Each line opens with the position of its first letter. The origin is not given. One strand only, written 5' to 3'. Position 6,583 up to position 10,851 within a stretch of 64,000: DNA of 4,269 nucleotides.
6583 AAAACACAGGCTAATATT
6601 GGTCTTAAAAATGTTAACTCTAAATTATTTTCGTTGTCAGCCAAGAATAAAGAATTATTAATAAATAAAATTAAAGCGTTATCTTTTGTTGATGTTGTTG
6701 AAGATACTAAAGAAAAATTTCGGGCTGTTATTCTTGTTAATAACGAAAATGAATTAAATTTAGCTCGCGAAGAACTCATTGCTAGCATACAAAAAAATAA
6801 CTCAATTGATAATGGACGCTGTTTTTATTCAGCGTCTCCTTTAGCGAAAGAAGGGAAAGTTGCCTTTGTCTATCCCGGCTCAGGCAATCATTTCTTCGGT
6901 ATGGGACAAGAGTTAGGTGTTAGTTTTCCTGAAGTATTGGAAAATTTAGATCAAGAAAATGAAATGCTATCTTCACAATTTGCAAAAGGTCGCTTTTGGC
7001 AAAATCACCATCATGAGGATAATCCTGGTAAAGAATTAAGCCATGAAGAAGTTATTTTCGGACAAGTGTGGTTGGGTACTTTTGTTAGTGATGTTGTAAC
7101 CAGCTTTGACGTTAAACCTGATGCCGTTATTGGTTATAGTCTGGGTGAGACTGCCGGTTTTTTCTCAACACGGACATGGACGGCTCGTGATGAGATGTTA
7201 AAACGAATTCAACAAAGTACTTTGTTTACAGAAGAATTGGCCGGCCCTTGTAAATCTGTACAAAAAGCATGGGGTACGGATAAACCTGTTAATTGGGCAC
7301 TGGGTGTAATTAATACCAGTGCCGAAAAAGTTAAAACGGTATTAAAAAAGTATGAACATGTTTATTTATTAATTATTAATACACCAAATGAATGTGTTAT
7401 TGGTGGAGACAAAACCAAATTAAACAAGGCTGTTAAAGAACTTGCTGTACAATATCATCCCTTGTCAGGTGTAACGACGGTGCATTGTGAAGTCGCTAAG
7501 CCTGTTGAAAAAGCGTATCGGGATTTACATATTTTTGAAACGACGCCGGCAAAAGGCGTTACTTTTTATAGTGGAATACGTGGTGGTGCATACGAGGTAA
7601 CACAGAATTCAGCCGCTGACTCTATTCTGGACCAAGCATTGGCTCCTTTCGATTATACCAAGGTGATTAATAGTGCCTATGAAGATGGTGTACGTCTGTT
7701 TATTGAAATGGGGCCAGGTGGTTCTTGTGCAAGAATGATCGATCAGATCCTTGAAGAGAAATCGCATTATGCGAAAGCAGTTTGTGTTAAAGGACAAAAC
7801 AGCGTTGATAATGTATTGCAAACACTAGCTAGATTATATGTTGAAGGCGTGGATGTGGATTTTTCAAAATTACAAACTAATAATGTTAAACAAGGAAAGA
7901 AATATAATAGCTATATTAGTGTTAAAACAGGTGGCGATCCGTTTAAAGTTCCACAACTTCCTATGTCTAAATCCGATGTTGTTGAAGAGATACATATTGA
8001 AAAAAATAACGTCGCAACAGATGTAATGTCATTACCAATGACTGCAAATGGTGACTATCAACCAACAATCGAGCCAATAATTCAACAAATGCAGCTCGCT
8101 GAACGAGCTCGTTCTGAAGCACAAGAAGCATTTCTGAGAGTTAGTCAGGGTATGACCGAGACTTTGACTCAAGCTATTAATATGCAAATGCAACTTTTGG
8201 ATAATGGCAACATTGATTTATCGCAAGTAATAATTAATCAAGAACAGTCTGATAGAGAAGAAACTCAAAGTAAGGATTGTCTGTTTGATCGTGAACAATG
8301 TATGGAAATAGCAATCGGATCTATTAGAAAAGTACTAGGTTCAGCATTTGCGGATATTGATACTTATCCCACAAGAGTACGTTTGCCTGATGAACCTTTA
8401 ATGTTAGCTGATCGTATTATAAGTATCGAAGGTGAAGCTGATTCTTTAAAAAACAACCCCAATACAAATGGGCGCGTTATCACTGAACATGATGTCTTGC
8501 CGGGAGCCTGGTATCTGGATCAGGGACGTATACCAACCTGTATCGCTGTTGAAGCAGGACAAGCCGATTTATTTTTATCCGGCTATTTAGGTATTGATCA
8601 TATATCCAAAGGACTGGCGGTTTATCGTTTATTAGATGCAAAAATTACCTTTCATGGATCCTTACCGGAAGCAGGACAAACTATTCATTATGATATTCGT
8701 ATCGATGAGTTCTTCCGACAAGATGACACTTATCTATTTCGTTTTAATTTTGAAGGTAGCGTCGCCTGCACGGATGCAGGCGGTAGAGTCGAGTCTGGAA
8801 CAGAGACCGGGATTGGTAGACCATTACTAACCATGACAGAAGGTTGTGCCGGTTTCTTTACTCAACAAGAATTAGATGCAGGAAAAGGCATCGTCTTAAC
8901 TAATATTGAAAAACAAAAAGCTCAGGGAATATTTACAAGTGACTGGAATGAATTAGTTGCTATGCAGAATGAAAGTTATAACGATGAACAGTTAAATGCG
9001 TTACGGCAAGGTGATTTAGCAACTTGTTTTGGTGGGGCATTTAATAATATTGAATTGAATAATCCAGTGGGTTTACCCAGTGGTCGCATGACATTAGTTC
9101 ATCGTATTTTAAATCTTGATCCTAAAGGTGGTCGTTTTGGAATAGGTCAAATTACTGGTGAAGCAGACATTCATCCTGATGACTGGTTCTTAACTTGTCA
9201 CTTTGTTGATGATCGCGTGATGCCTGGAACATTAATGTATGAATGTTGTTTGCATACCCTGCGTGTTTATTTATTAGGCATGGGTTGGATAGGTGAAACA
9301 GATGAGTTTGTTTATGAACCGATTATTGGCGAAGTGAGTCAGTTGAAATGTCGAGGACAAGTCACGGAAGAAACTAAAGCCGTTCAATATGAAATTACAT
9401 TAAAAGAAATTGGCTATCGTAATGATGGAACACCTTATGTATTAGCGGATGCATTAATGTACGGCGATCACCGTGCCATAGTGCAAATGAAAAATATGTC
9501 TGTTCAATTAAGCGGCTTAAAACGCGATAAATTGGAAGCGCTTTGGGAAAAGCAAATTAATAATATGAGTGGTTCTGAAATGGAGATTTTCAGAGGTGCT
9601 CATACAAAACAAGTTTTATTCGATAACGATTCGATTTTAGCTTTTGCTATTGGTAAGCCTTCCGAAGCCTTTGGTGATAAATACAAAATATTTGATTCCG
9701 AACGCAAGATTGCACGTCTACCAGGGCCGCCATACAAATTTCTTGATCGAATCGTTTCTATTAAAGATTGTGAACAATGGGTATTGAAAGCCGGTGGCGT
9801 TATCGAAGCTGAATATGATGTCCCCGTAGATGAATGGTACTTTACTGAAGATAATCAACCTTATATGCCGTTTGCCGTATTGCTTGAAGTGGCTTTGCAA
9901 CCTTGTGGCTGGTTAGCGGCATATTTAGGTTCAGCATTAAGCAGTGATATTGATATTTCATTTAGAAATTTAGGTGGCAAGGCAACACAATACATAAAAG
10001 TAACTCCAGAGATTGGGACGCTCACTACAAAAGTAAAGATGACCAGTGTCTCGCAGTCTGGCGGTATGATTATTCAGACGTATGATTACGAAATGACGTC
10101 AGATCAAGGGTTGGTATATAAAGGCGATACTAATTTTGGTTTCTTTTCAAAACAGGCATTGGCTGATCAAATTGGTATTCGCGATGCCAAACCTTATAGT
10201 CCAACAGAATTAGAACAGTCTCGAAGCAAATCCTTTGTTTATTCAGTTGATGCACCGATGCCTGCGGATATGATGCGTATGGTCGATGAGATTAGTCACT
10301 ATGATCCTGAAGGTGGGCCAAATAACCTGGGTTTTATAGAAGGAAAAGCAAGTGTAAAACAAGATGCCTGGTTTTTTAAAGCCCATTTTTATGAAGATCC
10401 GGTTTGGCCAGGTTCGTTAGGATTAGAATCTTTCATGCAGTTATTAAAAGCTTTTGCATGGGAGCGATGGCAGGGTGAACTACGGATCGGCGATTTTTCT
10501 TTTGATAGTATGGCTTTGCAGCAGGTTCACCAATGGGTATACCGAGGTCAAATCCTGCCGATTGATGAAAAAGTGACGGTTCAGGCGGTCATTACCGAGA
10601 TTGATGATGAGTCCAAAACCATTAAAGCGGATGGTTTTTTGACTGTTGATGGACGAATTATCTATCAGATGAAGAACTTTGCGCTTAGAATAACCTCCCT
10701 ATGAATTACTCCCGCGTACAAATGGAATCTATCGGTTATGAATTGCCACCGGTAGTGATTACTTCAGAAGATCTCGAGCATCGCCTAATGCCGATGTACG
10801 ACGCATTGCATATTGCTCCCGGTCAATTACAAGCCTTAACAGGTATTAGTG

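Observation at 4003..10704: PfaC-like subunit with an integrated acyltransferase domain, and no enoyl reductase in view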

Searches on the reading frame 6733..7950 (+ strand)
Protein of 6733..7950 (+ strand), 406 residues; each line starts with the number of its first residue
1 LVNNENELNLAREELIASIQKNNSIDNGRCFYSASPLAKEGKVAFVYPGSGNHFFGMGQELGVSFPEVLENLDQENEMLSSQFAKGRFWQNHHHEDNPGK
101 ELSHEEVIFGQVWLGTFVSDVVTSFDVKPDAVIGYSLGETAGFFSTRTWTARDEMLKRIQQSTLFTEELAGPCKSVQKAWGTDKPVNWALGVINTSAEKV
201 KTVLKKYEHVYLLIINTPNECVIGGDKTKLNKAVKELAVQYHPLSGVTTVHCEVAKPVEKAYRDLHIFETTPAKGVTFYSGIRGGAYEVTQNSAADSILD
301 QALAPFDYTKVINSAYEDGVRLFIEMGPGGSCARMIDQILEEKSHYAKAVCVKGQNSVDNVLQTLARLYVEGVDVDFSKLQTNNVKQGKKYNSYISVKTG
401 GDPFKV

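Call 24: search_solved_structures(query=window:6733-7950:+, max_evalue=0.001, show_alignments=2)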
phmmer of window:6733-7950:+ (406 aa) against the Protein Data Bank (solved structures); distinct sequences matched with E-value up to 0.001: 48.
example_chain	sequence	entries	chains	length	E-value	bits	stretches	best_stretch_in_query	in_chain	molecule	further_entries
9ry8_A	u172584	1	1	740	3.6e-28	101.9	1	27-375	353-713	PfaBs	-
7vt1_A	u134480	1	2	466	2.8e-09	39.7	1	34-378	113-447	Type I modular polyketide synthase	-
6iyo_A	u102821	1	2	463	3e-09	39.6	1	38-379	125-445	Type I modular polyketide synthase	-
8jpt_A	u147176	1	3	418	9e-09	38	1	40-380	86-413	Polyene macrolide polyketide synthase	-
4qbu_A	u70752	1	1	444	2.3e-08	36.6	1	19-380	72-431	ZmaA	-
3ptw_A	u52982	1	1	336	2.5e-08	36.5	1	42-340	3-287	Malonyl CoA-acyl carrier protein transacylase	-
6iyt_A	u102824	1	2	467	5.2e-08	35.5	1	39-377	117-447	Type I modular polyketide synthase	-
4mz0_A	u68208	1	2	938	5.7e-08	35.4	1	14-379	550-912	CurL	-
11sz_A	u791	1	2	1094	8e-08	34.9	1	39-379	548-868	6-deoxyerythronolide-B synthase, Erythronolide synthase EryA2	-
8jpu_A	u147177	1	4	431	1e-07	34.5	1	42-379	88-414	Tylactone synthase modules 4 & 5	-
5dz6_A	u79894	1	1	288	1.7e-07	33.8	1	43-341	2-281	Polyketide biosynthesis malonyl CoA-acyl carrier protein transacylase PksC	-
7vrs_A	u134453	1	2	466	2.2e-07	33.4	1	34-378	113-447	Type I modular polyketide synthase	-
3im8_A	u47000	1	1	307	8.8e-07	31.4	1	42-347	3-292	Malonyl acyl carrier protein transacylase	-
3tqe_A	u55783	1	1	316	2e-06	30.2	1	43-340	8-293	Malonyl-CoA-[acyl-carrier-protein] transacylase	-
7vee_A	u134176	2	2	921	2.2e-06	30.2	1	12-378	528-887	Polyketide synthase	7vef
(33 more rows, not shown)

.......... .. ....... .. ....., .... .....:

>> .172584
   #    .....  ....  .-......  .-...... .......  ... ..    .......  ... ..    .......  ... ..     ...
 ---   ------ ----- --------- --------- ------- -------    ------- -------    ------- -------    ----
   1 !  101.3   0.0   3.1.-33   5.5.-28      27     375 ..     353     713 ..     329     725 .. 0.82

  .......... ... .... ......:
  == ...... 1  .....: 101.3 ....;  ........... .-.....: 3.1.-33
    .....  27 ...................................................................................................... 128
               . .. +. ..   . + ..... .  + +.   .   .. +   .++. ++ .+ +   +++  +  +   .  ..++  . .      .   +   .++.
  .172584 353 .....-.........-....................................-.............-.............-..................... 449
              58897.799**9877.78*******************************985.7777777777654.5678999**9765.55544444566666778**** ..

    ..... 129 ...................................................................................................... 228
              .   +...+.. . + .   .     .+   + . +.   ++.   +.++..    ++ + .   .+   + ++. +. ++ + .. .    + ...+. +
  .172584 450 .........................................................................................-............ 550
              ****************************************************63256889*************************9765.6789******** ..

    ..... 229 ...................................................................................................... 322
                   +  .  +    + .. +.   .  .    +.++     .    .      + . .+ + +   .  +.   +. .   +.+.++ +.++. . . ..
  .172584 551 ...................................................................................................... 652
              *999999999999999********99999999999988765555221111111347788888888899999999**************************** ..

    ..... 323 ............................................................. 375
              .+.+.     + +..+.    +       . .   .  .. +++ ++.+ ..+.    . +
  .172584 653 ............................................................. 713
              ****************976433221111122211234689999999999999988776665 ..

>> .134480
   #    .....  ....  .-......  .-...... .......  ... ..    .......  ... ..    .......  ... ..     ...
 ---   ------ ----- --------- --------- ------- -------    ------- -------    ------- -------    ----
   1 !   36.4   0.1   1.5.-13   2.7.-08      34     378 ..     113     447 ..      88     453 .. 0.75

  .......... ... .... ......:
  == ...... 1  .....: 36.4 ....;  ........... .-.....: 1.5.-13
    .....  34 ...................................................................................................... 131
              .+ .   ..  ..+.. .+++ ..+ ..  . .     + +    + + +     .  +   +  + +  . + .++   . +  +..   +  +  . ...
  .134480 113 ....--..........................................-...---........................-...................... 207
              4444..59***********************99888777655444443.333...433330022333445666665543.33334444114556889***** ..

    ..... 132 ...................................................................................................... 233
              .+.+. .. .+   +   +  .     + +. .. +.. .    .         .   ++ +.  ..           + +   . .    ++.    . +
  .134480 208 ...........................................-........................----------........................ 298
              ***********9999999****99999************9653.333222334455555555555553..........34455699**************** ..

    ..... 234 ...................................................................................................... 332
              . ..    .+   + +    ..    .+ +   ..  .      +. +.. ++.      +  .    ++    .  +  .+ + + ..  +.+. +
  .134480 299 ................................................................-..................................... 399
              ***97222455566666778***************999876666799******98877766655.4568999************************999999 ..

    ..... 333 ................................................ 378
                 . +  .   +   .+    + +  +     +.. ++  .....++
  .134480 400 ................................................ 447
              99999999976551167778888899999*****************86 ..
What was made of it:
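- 6847..7851 (+): PfaB-type acyltransferase domain (aa 949-1283). The Ser1046-His1161 dyad is present and the malonyl-specifying Arg/Gln pair is absent. PDB 9ry8 PfaBs E 3.6e-28, with GYSMGE aligned to GYSLGE and TAMH to TTVH (call 24).
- Closest known: Canonical marine PfaABCDE PUFA synthase. Same: The AT matches the Shewanella PfaB structure 9ry8 with the GYSxGE motif (call 24).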

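Call 35: search_protein_families(library=pfam, proteins=[window:6733-7950:+], max_evalue=1)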
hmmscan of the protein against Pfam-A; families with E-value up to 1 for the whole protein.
window:6733-7950:+ (406 aa): 4 families
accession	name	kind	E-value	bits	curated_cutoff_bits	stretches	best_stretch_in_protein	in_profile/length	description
PF00698.26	Acyl_transf_1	-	7.7e-08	32.6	32.7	1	45-352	2-291/319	Acyl transferase domain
PF12928.12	tRNA_int_end_N2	-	0.038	14.5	24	0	40-108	23-57/69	tRNA-splicing endonuclease subunit sen54 N-term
PF01216.23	Calsequestrin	-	0.11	12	27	1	172-253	18-100/386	Calsequestrin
PF18208.6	NES_C_h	-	0.17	12.6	26.6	0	143-210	20-86/109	Nicking enzyme C-terminal middle helical domain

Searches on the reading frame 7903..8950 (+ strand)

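Call 35: search_protein_families(library=pfam, proteins=[window:7903-8950:+], max_evalue=1)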
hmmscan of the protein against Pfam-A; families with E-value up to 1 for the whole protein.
window:7903-8950:+ (349 aa): 1 family
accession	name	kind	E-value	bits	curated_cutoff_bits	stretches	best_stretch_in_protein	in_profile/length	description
PF04399.18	Glutaredoxin2_C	-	0.1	12.8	32.8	1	56-112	17-73/130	Glutaredoxin 2, C terminal domain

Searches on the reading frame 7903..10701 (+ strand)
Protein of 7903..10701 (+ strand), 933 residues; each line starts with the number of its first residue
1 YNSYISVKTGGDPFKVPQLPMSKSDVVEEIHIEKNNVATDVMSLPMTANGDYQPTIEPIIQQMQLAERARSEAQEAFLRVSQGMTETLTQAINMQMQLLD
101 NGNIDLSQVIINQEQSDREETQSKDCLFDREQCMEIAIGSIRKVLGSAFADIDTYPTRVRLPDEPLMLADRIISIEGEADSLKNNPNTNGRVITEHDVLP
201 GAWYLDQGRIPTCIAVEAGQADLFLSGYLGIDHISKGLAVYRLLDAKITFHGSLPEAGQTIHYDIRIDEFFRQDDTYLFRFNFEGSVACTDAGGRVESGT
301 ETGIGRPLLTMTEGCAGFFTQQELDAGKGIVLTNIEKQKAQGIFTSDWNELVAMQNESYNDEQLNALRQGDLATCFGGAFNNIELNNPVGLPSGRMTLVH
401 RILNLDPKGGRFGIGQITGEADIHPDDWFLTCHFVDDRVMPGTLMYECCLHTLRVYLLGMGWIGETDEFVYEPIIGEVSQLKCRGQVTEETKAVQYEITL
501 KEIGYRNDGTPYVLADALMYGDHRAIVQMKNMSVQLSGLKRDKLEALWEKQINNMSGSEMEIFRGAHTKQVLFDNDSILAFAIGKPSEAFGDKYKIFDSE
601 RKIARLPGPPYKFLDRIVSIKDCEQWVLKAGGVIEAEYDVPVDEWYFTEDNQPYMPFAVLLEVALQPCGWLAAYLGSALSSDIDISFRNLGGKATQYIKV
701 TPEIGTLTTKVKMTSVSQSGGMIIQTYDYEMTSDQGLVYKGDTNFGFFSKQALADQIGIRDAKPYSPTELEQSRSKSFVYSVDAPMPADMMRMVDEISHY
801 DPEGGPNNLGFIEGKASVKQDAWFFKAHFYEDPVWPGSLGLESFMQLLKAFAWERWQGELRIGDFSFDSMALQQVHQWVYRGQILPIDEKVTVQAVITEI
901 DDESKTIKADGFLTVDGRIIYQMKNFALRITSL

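Call 25: search_solved_structures(query=window:7903-10701:+, max_evalue=0.001)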
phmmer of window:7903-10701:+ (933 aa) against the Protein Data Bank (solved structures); distinct sequences matched with E-value up to 0.001: 7.
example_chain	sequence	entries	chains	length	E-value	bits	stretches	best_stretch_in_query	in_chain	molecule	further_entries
2cf2_C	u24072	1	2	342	1e-32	116.1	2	728-925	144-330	FATTY ACID SYNTHASE, DH DOMAIN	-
3q62_A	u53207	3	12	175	8.8e-18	66.7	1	763-925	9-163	3-hydroxydecanoyl-[acyl-carrier-protein] dehydratase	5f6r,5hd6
4fq9_A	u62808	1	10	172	1.1e-16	63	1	782-926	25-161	3-hydroxydecanoyl-[acyl-carrier-protein] dehydratase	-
4b0b_A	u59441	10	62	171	1.1e-16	63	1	782-926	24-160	3-HYDROXYDECANOYL-[ACYL-CARRIER-PROTEIN] DEHYDRATASE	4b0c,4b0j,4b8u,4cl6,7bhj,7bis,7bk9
6b7j_A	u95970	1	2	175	6.1e-16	60.6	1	354-535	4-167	3-hydroxydecanoyl-[acyl-carrier-protein] dehydratase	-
1mka_A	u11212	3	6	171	8.2e-16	60.1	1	783-925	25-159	BETA-HYDROXYDECANOYL THIOL ESTER DEHYDRASE | N-{3-[DIHYDROXY(NONYL)-LAMBDA~4~-SULFANYL]PROPYL}-N~3~-[(2R)-2-HYDROXY-3,3-DIMETHYL-4-(PHO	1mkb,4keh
4b0i_A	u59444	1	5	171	1.1e-15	59.8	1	782-926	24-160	3-HYDROXYDECANOYL-[ACYL-CARRIER-PROTEIN] DEHYDRATASE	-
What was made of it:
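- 9073..9489 (+): Catalytic FabA-type dehydratase/isomerase 1 (aa 1691-1829; His1733, Glu1747). It is preceded by an undetected pseudo-hot-dog at about aa 1440-1640. PDB FabA hits (call 25).
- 10261..10671 (+): Catalytic FabA-type dehydratase/isomerase 2 (aa 2087-2223; His2128, Glu2142). PDB FabA 3q62 E 8.8e-18 (call 25).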

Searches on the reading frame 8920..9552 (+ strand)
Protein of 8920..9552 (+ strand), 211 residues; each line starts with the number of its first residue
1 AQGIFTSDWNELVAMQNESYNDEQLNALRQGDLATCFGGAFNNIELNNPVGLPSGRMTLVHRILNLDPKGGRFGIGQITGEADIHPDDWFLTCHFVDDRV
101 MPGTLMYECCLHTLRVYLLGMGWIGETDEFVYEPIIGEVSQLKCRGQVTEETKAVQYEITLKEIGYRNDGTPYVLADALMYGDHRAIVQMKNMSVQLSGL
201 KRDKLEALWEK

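Call 35: search_protein_families(library=pfam, proteins=[window:8920-9552:+], max_evalue=1)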
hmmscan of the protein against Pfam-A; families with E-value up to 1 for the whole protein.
window:8920-9552:+ (211 aa): 1 family
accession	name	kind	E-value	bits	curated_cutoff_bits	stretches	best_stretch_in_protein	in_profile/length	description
PF07977.19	FabA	-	2.9e-31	108.4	23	1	52-190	1-137/138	FabA-like domain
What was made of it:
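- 9073..9489 (+): Pfam FabA E 2.9e-31 (call 35).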

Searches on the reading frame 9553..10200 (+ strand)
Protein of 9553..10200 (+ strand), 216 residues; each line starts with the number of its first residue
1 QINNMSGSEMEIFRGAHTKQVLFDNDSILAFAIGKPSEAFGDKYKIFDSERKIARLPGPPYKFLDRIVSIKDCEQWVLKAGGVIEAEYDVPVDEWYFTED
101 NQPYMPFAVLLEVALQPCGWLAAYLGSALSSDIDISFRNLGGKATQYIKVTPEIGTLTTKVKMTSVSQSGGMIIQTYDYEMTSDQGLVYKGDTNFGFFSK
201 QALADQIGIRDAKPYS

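Call 35: search_protein_families(library=pfam, proteins=[window:9553-10200:+], max_evalue=1)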
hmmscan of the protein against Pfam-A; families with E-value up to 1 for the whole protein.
window:9553-10200:+ (216 aa): 1 family
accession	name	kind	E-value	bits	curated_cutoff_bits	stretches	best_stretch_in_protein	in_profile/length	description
PF07977.19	FabA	-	8.7e-12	45.3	23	1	56-190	1-136/138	FabA-like domain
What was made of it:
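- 9718..10122 (+): Non-catalytic FabA-like hot-dog (DH'2, aa 1906-2040; Asp1950 at the His position). Pfam FabA E 8.7e-12 (call 35).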

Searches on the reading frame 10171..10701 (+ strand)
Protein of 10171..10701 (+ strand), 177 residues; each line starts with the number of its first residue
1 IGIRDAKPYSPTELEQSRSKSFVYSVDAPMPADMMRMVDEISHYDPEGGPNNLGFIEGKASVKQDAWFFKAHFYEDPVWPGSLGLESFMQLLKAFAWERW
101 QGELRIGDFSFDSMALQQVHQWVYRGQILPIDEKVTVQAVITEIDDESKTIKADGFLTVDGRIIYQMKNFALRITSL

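Call 35: search_protein_families(library=pfam, proteins=[window:10171-10701:+], max_evalue=1)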
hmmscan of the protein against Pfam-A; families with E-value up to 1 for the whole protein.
window:10171-10701:+ (177 aa): 1 family
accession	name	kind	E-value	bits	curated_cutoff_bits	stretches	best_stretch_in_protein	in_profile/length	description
PF07977.19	FabA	-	3.6e-32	111.3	23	1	31-167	2-137/138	FabA-like domain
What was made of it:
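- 10261..10671 (+): Pfam FabA E 3.6e-32 (call 35).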
